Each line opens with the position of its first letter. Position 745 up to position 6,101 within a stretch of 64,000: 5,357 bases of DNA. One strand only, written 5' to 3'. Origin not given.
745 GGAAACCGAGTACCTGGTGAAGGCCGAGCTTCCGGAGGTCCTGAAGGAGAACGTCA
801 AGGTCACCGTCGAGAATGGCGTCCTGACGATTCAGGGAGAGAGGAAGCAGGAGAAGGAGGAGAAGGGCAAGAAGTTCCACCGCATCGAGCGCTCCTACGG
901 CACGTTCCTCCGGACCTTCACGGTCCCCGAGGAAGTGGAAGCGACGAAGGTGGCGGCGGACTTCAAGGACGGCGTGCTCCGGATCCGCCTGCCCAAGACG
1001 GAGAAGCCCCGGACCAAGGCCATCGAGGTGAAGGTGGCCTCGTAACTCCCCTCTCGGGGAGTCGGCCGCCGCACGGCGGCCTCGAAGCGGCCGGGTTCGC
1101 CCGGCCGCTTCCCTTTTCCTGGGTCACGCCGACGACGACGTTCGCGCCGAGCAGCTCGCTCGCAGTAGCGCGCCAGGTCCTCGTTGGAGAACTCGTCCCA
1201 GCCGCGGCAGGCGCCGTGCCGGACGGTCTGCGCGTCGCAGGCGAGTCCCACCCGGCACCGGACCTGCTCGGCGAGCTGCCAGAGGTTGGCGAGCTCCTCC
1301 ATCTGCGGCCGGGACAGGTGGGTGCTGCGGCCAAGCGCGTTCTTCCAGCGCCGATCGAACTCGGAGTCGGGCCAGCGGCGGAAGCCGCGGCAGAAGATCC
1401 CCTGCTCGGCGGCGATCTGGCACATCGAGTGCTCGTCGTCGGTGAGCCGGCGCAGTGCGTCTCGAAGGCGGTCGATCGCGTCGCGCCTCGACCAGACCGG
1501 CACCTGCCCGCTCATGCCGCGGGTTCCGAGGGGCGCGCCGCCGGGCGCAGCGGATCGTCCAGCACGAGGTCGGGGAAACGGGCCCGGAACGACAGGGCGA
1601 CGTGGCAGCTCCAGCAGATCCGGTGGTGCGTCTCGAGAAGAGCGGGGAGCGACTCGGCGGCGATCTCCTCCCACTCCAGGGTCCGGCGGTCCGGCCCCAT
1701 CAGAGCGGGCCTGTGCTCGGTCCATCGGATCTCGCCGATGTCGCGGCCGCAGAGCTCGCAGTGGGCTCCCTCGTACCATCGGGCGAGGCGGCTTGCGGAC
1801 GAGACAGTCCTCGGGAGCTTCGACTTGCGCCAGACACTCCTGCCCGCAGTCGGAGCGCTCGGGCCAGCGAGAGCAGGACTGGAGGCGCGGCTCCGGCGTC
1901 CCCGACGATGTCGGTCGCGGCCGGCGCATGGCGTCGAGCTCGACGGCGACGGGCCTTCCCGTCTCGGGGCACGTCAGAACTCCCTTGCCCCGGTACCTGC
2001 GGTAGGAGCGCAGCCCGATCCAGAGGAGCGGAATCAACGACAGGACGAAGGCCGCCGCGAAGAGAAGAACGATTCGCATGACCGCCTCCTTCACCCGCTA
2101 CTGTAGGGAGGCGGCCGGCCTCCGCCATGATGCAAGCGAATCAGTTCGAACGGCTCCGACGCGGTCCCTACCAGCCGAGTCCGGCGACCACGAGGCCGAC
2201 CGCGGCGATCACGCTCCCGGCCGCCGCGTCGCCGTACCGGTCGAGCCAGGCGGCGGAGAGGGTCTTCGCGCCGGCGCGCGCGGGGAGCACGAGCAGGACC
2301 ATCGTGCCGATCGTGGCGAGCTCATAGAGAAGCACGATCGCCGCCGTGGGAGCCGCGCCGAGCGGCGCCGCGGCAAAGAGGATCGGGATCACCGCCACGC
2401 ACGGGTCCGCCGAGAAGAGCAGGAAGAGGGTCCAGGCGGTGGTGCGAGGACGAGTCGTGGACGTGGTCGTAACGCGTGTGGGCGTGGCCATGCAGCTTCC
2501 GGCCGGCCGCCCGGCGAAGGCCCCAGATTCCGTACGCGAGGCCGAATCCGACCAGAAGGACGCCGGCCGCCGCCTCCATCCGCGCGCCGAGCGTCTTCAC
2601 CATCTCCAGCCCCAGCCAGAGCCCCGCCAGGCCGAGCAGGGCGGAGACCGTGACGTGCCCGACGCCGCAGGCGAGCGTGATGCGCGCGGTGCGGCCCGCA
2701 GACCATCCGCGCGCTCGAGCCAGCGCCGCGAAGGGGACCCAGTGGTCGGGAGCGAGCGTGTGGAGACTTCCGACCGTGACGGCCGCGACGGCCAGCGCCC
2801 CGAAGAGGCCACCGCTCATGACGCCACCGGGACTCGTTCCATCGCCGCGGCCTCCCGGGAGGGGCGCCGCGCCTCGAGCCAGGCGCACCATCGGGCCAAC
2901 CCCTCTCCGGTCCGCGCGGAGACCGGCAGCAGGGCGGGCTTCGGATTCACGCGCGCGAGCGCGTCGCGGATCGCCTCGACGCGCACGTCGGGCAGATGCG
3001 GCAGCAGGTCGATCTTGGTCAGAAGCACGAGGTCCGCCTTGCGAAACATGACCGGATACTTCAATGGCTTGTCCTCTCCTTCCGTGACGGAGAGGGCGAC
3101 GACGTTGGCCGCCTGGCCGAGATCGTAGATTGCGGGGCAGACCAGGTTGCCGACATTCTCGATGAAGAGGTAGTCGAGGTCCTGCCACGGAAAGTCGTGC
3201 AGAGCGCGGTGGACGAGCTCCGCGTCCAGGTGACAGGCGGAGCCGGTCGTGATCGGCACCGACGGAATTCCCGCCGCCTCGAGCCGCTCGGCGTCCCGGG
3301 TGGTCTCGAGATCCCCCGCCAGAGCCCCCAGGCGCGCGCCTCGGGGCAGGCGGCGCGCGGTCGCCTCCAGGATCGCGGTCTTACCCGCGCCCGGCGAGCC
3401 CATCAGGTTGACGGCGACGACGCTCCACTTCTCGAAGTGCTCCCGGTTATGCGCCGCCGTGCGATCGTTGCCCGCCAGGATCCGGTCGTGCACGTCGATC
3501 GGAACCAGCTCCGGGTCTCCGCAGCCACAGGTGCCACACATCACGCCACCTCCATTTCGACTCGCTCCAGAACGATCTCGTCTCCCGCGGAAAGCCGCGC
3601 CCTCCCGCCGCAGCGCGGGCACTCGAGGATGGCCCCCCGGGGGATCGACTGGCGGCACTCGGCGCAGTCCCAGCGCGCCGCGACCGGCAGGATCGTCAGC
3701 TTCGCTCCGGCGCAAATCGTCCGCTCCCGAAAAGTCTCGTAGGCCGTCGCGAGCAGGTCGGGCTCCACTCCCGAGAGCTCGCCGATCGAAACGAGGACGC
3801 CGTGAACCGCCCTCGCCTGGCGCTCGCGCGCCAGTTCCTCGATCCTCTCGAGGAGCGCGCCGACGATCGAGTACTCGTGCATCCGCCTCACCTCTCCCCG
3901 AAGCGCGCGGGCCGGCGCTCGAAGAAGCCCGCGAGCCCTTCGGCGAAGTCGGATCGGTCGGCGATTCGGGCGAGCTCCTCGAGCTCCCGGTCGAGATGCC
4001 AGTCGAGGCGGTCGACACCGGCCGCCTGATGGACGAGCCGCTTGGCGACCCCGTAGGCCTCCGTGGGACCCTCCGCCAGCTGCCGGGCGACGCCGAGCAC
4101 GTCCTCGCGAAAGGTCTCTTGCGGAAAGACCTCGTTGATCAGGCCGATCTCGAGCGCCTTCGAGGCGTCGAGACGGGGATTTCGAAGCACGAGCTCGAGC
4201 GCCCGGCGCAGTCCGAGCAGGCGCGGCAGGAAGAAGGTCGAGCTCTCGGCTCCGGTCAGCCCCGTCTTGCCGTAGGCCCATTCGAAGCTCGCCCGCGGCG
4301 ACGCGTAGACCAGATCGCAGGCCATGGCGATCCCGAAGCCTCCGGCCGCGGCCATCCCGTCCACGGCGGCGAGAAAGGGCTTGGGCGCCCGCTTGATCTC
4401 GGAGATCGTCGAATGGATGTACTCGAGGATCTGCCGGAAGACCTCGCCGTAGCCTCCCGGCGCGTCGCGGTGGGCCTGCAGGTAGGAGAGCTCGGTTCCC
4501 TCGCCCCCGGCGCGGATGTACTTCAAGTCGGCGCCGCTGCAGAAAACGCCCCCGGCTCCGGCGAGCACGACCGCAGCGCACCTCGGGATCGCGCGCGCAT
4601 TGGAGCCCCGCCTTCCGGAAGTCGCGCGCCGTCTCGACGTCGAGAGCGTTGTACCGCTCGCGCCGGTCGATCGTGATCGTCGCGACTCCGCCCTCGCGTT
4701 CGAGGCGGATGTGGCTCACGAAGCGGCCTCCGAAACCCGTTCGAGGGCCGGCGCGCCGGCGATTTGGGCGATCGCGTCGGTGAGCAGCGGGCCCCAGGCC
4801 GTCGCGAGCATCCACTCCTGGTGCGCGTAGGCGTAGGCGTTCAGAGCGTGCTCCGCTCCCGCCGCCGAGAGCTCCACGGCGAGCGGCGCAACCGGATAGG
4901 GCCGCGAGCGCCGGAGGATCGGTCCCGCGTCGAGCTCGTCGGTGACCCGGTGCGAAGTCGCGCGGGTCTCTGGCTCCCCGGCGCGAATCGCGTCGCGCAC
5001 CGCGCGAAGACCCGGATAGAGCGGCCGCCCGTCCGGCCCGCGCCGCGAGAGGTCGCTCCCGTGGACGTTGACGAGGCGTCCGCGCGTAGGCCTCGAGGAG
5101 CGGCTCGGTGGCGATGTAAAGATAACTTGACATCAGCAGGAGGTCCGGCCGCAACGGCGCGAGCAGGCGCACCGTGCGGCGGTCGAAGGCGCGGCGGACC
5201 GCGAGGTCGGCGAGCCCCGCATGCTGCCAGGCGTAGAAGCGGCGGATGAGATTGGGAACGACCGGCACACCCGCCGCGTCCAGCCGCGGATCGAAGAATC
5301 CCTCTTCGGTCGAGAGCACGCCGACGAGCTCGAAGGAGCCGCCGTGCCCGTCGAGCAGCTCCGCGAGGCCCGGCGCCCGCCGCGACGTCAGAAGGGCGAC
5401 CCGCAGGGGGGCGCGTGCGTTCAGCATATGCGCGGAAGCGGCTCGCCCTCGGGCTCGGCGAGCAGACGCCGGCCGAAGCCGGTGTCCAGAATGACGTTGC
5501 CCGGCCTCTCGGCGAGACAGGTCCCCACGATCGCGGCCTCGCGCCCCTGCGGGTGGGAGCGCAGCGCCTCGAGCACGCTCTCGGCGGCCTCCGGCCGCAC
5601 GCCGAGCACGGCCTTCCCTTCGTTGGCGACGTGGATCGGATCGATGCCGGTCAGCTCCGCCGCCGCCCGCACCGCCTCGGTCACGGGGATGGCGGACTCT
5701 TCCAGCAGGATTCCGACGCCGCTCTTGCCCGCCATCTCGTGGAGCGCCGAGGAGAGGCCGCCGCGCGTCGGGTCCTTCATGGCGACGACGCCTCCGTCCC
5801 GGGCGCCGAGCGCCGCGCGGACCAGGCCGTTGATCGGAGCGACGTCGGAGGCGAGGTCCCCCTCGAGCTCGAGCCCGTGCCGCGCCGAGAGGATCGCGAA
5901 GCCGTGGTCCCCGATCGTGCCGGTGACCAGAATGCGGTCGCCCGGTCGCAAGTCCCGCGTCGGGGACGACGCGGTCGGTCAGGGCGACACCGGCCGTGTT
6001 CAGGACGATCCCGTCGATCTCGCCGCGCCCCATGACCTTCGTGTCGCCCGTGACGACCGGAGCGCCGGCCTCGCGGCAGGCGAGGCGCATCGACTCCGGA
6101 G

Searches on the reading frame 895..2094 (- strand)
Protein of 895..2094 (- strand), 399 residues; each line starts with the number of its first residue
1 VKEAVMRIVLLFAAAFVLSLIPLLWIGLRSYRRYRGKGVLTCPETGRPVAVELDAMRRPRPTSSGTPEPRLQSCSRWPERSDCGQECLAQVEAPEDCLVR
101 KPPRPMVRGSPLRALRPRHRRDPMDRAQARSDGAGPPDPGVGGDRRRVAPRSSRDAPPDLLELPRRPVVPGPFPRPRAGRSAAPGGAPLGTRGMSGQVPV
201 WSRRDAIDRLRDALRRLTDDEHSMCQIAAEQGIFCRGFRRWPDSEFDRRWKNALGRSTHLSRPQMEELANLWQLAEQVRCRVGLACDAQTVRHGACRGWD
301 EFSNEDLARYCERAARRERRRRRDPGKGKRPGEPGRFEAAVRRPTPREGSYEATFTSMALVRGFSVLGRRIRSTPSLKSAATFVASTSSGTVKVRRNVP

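Call 14: search_protein_families(library=pfam, proteins=[window:895-2094:-], max_evalue=0.01)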
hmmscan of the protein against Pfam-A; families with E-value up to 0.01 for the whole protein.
window:895-2094:- (399 aa): 0 families

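Call 83: search_protein_families(library=pfam, proteins=[window:895-2079:-], max_evalue=0.001)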
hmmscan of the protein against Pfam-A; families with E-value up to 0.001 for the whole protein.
window:895-2079:- (394 aa): 0 families

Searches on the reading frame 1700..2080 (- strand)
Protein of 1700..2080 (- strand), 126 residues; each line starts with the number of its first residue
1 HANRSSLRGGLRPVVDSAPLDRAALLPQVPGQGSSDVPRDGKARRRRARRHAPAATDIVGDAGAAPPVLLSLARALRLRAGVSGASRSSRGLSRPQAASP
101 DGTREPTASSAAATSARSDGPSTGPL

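Call 37: search_protein_families(library=pfam, proteins=[window:1700-2080:-], max_evalue=0.01)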
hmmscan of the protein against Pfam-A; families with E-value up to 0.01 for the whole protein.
window:1700-2080:- (126 aa): 0 families

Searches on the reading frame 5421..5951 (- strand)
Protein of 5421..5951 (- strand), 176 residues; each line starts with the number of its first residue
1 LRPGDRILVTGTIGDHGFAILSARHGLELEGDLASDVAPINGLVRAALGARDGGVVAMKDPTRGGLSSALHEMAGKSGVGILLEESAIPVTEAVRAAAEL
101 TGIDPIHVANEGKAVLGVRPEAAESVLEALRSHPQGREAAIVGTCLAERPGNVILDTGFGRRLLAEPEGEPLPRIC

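Call 83: search_protein_families(library=pfam, proteins=[window:5421-5951:-], max_evalue=0.001)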
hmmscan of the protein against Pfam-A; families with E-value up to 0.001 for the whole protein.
window:5421-5951:- (176 aa): 1 family
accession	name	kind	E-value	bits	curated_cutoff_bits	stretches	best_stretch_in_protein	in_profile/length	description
PF02769.27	AIRS_C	-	6.2e-29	101.6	23.1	1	2-154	1-154/156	AIR synthase related protein, C-terminal domain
